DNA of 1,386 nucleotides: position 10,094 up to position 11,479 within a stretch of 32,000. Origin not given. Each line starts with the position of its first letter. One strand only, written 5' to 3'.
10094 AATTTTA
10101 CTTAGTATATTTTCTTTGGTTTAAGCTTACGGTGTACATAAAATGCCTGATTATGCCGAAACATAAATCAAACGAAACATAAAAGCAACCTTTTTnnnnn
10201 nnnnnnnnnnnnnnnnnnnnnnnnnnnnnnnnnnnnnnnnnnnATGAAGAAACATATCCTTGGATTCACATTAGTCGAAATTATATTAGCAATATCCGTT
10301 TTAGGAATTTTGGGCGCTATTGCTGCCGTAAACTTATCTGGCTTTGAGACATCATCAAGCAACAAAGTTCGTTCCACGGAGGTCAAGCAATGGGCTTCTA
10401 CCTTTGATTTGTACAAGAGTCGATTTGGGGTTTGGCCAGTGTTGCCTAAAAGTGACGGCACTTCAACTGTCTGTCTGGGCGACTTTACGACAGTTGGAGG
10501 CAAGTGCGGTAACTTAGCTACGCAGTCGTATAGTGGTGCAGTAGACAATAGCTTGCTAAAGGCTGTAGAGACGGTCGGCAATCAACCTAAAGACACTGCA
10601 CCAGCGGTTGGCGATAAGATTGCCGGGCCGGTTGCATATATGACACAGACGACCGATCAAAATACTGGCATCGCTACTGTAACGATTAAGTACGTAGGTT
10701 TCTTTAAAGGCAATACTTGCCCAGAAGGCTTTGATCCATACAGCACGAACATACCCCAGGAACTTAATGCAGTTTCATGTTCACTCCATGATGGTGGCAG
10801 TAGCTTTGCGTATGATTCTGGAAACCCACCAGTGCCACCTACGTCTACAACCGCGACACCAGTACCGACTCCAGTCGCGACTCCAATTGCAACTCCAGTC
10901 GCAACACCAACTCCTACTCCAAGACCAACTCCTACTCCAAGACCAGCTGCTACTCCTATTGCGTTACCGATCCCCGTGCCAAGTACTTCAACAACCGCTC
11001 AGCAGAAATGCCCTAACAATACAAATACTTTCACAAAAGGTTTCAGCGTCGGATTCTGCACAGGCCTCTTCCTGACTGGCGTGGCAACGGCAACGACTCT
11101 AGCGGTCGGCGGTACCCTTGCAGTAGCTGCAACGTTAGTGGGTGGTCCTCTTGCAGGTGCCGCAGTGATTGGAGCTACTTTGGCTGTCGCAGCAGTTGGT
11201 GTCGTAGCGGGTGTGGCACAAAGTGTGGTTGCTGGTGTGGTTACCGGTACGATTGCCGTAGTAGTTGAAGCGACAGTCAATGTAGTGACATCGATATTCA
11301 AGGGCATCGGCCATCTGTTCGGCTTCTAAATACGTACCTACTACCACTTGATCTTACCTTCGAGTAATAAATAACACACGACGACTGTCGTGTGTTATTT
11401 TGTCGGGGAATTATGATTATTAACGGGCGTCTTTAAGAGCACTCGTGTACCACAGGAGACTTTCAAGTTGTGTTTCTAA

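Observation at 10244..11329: Type IV pilin-like protein carrying a Pro/Thr stalk and a 90-aa glycine-zipper hydrophobic tail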

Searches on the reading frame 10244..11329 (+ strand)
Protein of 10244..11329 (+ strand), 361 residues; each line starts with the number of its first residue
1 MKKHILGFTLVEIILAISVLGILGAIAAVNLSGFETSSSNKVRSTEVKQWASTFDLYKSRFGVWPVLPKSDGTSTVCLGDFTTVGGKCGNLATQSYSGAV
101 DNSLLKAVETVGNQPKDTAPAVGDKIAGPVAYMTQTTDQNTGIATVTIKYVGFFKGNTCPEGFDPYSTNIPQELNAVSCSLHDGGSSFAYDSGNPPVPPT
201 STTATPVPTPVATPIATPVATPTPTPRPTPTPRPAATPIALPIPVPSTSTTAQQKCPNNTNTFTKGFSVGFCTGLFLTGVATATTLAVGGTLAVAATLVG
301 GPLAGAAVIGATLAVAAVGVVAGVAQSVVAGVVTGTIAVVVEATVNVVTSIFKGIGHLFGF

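Call 7: search_protein_families(library=pfam, proteins=[window:10244-11326:+], max_evalue=1)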
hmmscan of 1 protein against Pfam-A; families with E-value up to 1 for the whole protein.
window:10244-11326:+ (361 aa): 3 families
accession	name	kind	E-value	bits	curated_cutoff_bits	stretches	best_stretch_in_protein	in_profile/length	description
PF07963.17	N_methyl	-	0.0001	22.2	21.2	1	6-27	5-26/27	Prokaryotic N-terminal methylation motif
PF03208.24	PRA1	-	0.019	15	30.1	1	245-345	20-120/143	PRA1 family protein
PF11022.13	ATP19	-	0.5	11.1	27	1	5-40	7-42/67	ATP synthase subunit K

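Call 8: search_protein_families(library=ncbifam, proteins=[window:10244-11326:+], max_evalue=1)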
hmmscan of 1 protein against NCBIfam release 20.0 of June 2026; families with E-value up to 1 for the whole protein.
window:10244-11326:+ (361 aa): 8 families
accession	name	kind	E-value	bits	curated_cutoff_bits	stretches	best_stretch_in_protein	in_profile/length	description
TIGR01710.1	typeII_sec_gspG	equivalog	4.6e-05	23.5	88.85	1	7-65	2-60/134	type II secretion system major pseudopilin GspG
TIGR02532.1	IV_pilin_GFxxxE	domain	0.0022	17.8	16.3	1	7-28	3-24/24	prepilin-type N-terminal cleavage/methylation domain-containing protein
NF041775.1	typeIV_PilA_Myxo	equivalog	0.0025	17.8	400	1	7-48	12-53/214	type IV pilin protein PilA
TIGR01707.1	gspI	equivalog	0.0035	17.8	44.35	1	7-72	1-66/101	type II secretion system minor pseudopilin GspI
NF037973.1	metallo_SslE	exception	0.018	12.4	3000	1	183-296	25-142/1519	lipoprotein metalloprotease SslE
TIGR01708.2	typeII_sec_gspH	equivalog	0.019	15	80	1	7-57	3-50/169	type II secretion system minor pseudopilin GspH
NF008084.0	PRK10819.1-5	equivalog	0.043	13.7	315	1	196-250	67-125/249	TonB system transport protein TonB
NF007862.0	PRK10574.1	equivalog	0.071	13.2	138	1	6-28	5-27/145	prepilin peptidase-dependent pilin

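Call 9: find_homologous_proteins(query=window:10244-11326:+)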
Query window:10244-11326:+ (361 aa): 4 proteins with E <= 0.001 among 8000 candidates.
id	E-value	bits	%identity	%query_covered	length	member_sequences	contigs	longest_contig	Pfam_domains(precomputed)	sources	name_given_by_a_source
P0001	2.6e-129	450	64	87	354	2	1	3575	PF07963.18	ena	-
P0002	5.4e-101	357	51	100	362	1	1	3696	-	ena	-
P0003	2.6e-92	328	50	86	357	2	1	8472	-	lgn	-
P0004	5.2e-4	38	-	-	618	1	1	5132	PF13964.13,PF24681.2,PF13854.13,PF13415.13,PF24981.2,PF01344.32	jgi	jgi:N-acetylneuraminic acid mutarotase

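Call 12: find_encoding_contigs(protein=P0003, flank=10000)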
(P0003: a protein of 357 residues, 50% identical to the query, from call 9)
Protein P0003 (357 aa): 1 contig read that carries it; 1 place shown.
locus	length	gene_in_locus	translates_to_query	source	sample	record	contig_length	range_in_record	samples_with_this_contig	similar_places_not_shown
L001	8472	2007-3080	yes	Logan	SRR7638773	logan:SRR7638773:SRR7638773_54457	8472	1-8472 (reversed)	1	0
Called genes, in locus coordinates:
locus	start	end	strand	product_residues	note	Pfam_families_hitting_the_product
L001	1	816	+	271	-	?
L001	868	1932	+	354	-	PF11927:HODM_asu-like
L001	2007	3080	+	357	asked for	-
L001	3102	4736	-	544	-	-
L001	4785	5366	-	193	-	PF02525:Flavodoxin_2, PF03358:FMN_red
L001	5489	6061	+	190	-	-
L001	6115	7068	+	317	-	-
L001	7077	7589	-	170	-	PF01243:PNPOx_N, PF12900:Pyridox_ox_2 (weak), PF16242:Pyrid_ox_like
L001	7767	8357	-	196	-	PF00561:Abhydrolase_1 (faint), PF06821:Ser_hydrolase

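Call 13: find_encoding_contigs(protein=P0002, flank=10000)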
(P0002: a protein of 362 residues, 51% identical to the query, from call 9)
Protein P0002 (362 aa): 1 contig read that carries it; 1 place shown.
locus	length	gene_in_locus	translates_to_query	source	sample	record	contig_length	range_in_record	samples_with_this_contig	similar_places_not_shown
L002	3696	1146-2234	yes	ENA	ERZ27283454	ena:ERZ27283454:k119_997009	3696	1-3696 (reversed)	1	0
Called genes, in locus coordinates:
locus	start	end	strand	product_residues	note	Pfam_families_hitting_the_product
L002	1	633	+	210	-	?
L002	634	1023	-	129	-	-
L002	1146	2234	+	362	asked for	-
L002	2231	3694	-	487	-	?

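Call 14: find_encoding_contigs(protein=P0001, flank=10000)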
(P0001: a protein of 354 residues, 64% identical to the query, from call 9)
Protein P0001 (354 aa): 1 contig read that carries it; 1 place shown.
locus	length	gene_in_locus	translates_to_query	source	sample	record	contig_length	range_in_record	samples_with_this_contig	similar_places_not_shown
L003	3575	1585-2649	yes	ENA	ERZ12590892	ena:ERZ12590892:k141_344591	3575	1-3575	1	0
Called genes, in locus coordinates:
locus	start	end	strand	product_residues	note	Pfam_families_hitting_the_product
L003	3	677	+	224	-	?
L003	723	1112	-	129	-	-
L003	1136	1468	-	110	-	-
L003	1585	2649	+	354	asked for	PF07963:N_methyl (weak)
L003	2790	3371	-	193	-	PF02525:Flavodoxin_2, PF03358:FMN_red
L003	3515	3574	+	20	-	?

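Call 16: find_related_loci(query=A1, collection=genome_contigs, flank=10000)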
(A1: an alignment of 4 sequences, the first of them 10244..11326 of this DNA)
Query A1 (361 aa) in genome_contigs; peptide patterns used: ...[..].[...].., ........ (x = any residue, [..] = any of these).
169 stretches matched a pattern; 1 encode a relative of the query (tblastn E <= 1e-3); 1 distinct loci.
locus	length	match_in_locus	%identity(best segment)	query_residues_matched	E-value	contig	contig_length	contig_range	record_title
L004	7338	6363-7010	50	1-227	2e-48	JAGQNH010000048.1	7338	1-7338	MAG: Candidatus Saccharibacteria bacterium isolate HKST-UBA63 2009_377065, whole genome shotgun sequence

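Call 19: search_protein_families(library=pfam, proteins=[L004:6363-7338:+, P0004], max_evalue=1)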
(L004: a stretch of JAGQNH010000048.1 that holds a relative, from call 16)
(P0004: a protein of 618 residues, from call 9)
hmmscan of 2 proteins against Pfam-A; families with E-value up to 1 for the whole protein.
L004:6363-7338:+ (325 aa): 4 families
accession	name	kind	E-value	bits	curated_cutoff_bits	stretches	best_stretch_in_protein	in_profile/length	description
PF00415.24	RCC1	-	5.7e-19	68.9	21.7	2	239-289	1-50/50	Regulator of chromosome condensation (RCC1) repeat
PF25390.1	WD40_RLD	-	5.2e-17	62.6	150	1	224-320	250-346/363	RCC1-like domain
PF13540.12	RCC1_2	-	8e-08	32.3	22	2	233-252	10-30/30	Regulator of chromosome condensation (RCC1) repeat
PF07963.17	N_methyl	-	0.0013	18.7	21.2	1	3-26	2-25/27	Prokaryotic N-terminal methylation motif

P0004 (618 aa): 7 families
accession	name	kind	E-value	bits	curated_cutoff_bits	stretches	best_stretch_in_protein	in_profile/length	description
PF24681.1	Kelch_KLHDC2_KLHL20_DRC7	-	1.6e-48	165.3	50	2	237-452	1-221/221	KLHDC2/KLHL20/DRC7 Kelch-repeats domain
PF24981.1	Beta-prop_ATRN-LZTR1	-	4.6e-38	131.5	50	2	316-549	19-279/289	Attractin/LZTR1 beta-propeller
PF13415.12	Kelch_3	-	1.6e-18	66.8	22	4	244-293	1-46/48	Galactose oxidase, central domain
PF13854.13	Kelch_HCF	-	1.9e-07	31.1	113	3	279-354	10-85/345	Host cell factor, Kelch-repeats domain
PF01344.31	Kelch_1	-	2.8e-07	30.3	20.1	2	286-325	1-40/46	Kelch motif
PF13964.12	Kelch_6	-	3e-05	24.3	25.3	1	249-285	16-50/50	Kelch motif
PF07646.21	Kelch_2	-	0.0046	17.3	21.3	1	286-325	1-42/48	Kelch motif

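Call 31: search_protein_families(library=pfam, proteins=[L001:3102-4736:-], max_evalue=0.1)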
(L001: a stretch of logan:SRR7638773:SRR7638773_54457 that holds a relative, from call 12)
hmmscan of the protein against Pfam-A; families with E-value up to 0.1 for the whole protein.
L001:3102-4736:- (544 aa): 0 families

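Call 33: predict_structure(alignment_id=A1)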
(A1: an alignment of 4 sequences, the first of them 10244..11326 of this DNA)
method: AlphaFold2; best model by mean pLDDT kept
length: 361 residues; sequences in the alignment: 4
mean_pLDDT: 38.0   pTM: 0.26
mean pLDDT of the five models: 38.0, 36.4, 36.3, 36.3, 35.9
residues with pLDDT >= 90: 0; 70-90: 0; 50-70: 39; < 50: 322
segments of 3 or more residues with pLDDT < 50: 1-135, 139-146, 168-174, 186-218, 230-361
pLDDT, mean of each block of 10 residues (from residue 1): 37 39 32 27 27 33 32 38 36 36 42 35 41 47 48 58 56 54 50 36 32 42 51 32 27 35 31 34 36 32 34 38 31 30 37 40 41
secondary structure, 60 per line:
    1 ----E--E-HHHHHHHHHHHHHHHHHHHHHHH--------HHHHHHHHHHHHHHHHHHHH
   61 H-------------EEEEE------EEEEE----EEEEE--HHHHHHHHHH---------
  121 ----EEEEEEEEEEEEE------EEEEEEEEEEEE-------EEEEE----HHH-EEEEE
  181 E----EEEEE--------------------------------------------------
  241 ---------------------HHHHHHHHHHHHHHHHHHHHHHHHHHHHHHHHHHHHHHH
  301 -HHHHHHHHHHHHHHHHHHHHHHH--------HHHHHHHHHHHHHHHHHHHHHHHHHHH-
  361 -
elements in order: H10-32 H41-61 E75-79 E86-90 E95-99 H102-111 E125-137 E144-155 E163-167 E176-181 E186-190 H262-300 H302-324 H333-359

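Call 59: search_solved_structures(query=L001:3102-4736:-, max_evalue=1)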
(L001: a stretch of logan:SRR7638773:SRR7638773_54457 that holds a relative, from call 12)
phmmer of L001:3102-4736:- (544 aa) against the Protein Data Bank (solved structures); distinct sequences matched with E-value up to 1: 0.

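Call 67: predict_structure(alignment_id=A5)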
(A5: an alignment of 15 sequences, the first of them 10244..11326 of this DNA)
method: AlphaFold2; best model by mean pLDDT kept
length: 361 residues; sequences in the alignment: 15
mean_pLDDT: 51.8   pTM: 0.30
mean pLDDT of the five models: 51.8, 48.9, 48.5, 45.3, 44.5
residues with pLDDT >= 90: 0; 70-90: 71; 50-70: 87; < 50: 203
segments of 3 or more residues with pLDDT < 50: 1-3, 32-69, 77-104, 106-126, 196-202, 242-272, 274-339
pLDDT, mean of each block of 10 residues (from residue 1): 57 81 74 38 33 33 40 47 35 35 47 36 48 74 74 77 71 68 70 53 49 61 67 57 41 42 43 43 41 40 40 43 39 43 62 65 48
secondary structure, 60 per line:
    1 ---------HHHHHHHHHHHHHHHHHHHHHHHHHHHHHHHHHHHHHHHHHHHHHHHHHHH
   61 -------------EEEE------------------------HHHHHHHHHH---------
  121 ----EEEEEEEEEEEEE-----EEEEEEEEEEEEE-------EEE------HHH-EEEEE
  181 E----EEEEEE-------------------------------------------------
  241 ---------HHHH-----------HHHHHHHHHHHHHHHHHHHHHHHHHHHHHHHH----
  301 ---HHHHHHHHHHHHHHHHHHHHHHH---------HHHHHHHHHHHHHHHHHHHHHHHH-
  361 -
elements in order: H10-60 E74-77 H102-111 E125-137 E143-155 E163-165 E176-181 E186-191 H250-253 H265-296 H304-326 H336-359

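Call 71: fold_search(model_id=the predicted structure, library=pdb)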
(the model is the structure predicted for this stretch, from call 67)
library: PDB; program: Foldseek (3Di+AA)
matches with E <= 10: 312; with E <= 0.001: 0
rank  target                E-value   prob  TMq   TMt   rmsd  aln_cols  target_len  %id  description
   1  6cug_A                5.3e-01  0.14  0.11  0.13  11.8        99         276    9  Crystal structure of BC8B TCR-CD1b-PC complex (released 2019-01-16)
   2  1gnz                  8.1e-01  0.08  0.06  0.10  15.8        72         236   14  LECTIN I-B4 FROM GRIFFONIA SIMPLICIFOLIA (GS I-B4)METAL FREE FORM (released 2001-11-29)
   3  9ib0_B                9.1e-01  0.08  0.08  0.03  16.0        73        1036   12  Cryo-EM consensus map of prefusion SARS-CoV-2 spike (RBDs: 1 up & 2 down) bound to RBD-targeting MO176-117 antibody (released 2026-03-04)
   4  7vrv_C                9.6e-01  0.07  0.08  0.03  13.2        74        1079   16  VAS5 Spike (1 RBD up) (released 2022-06-22)
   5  9l0w_A                1.0e+00  0.47  0.10  0.05   5.1        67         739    6  Structure of gain-of-function polycystin-1/polycystin-2 complex (released 2025-12-17)
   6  6i4y_B                1.0e+00  0.07  0.07  0.13  14.8        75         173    8  X-ray structure of the human mitochondrial PRELID3b-TRIAP1 complex (released 2019-03-20)
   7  9mkb_q5               1.1e+00  0.12  0.12  0.18   9.4        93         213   11  Structure of the bacteriophage T4 portal-neck-tail complex (released 2025-12-24)
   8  7kj2_C                1.1e+00  0.07  0.08  0.03  14.3        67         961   13  SARS-CoV-2 Spike Glycoprotein with one ACE2 Bound (released 2020-11-11)
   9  7uql_B                1.1e+00  0.03  0.06  0.14  14.7       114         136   13  Pathogenesis related 10-10 app from (released 2023-03-01)
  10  7wzg_C                1.1e+00  0.02  0.06  0.10  18.1       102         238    9  Cypemycin N-terminal methyltransferase CypM (released 2023-02-22)
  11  5oa0_E                1.2e+00  0.06  0.09  0.13  13.1       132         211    9  Crystal structure of mutant AChBP in complex with strychnine (T53F, Q74R, Y110A, I135S, W164F) (released 2018-08-01)
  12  7ru3_B                1.2e+00  0.06  0.08  0.03  17.2        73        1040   14  CC6.33 IgG in complex with SARS-CoV-2-6P-Mut7 S protein (non-uniform refinement) (released 2022-08-24)
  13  7akj_A                1.2e+00  0.06  0.08  0.03  16.7        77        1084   14  Structure of the SARS-CoV spike glycoprotein in complex with the 47D11 neutralizing antibody Fab fragment (released 2021-05-19)
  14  8co1_A1               1.3e+00  0.11  0.10  0.06  10.7        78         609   12  Type II Secretion System (released 2024-04-10)
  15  8w83_D                1.3e+00  0.05  0.06  0.10  13.2        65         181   11  HLA-DQ2.5-alpha1 gliadin peptide in complex with DQN0344AE02 (released 2023-11-08)
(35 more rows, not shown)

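Call 79: search_protein_families(library=pfam, proteins=[L004:345-1841:+, L004:1842-2585:+, L004:2641-2979:+, L004:2963-3388:+, L004:3415-4563:+, L004:4550-5179:+, L004:5176-6312:+, L003:1136-1468:-], max_evalue=0.01)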
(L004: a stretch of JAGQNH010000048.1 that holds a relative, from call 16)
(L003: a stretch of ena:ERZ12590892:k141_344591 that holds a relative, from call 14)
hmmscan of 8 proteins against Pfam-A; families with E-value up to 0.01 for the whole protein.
L004:345-1841:+ (498 aa): 6 families
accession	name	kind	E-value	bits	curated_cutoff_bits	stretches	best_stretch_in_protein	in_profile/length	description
PF09334.17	tRNA-synt_1g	-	1.6e-105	353.6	20.1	2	158-362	180-390/391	tRNA synthetases class I (M)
PF00133.28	tRNA-synt_1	-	9.9e-36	123.8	22.7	2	9-220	26-244/414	tRNA synthetases class I (I, L, M and V)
PF01406.26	tRNA-synt_1e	-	2.2e-11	44.1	27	2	284-328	238-282/301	tRNA synthetases class I (C) catalytic domain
PF08264.19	Anticodon_1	-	3e-08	34.1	25.1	1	387-469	15-93/148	Anticodon-binding domain of tRNA ligase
PF01921.24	tRNA-synt_1f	-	0.00037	20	27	0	280-334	263-317/360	tRNA synthetases class I (K)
PF19303.5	Anticodon_3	-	0.00064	20.1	23.5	1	382-471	20-103/152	Anticodon binding domain of methionyl tRNA ligase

L004:1842-2585:+ (247 aa): 1 family
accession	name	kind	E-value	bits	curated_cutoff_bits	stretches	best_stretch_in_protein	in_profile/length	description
PF01026.27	TatD_DNase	-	8.4e-72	242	27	1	3-246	1-253/253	TatD related DNase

L004:2641-2979:+ (112 aa): 0 families

L004:2963-3388:+ (141 aa): 0 families

L004:3415-4563:+ (382 aa): 1 family
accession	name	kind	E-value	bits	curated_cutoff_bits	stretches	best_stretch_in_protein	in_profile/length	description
PF00266.25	Aminotran_5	-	1.9e-45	155.9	21.5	1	3-357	1-364/371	Aminotransferase class-V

L004:4550-5179:+ (209 aa): 1 family
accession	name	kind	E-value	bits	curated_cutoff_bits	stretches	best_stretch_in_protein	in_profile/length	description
PF02698.23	DUF218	-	1.1e-23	84.1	27.6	1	51-196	1-132/133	DUF218 domain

L004:5176-6312:+ (378 aa): 6 families
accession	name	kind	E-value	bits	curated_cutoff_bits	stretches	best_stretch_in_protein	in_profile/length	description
PF03054.22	tRNA_Me_trans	-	6.2e-77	258.3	20.6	1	3-230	2-201/202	tRNA methyl transferase HUP domain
PF20259.3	tRNA_Me_trans_M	-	3.9e-23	81.2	27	1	235-299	1-66/66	tRNA methyl transferase PRC-barrel domain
PF20258.4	tRNA_Me_trans_C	-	1.7e-15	57.5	20.6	1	309-377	2-77/77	Aminomethyltransferase beta-barrel domain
PF02540.23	NAD_synthase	-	1.8e-05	24.4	21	1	3-76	20-87/242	NAD synthase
PF24167.1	DUF7411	-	6.1e-05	23.1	28.7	1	4-84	3-72/194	Family of unknown function (DUF7411)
PF00733.27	Asn_synthase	-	0.00048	20.3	21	1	8-133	24-144/354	Asparagine synthase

L003:1136-1468:- (110 aa): 0 families

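Call 84: search_protein_families(library=ncbifam, proteins=[L001:3102-4736:-], max_evalue=1)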
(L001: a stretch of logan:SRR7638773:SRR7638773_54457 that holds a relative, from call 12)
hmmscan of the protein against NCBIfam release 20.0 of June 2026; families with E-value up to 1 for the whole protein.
L001:3102-4736:- (544 aa): 1 family
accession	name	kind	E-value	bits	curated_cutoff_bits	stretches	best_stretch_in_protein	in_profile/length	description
NF053812.1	Ssi4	equivalog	0.01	15.8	240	1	314-404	62-151/189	immunity protein Sip4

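Call 85: find_encoding_contigs(protein=window:10244-11329:+, flank=10000, max_places=3)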
Protein window:10244-11329:+ (361 aa): no gene with exactly this product is on record in the collection.
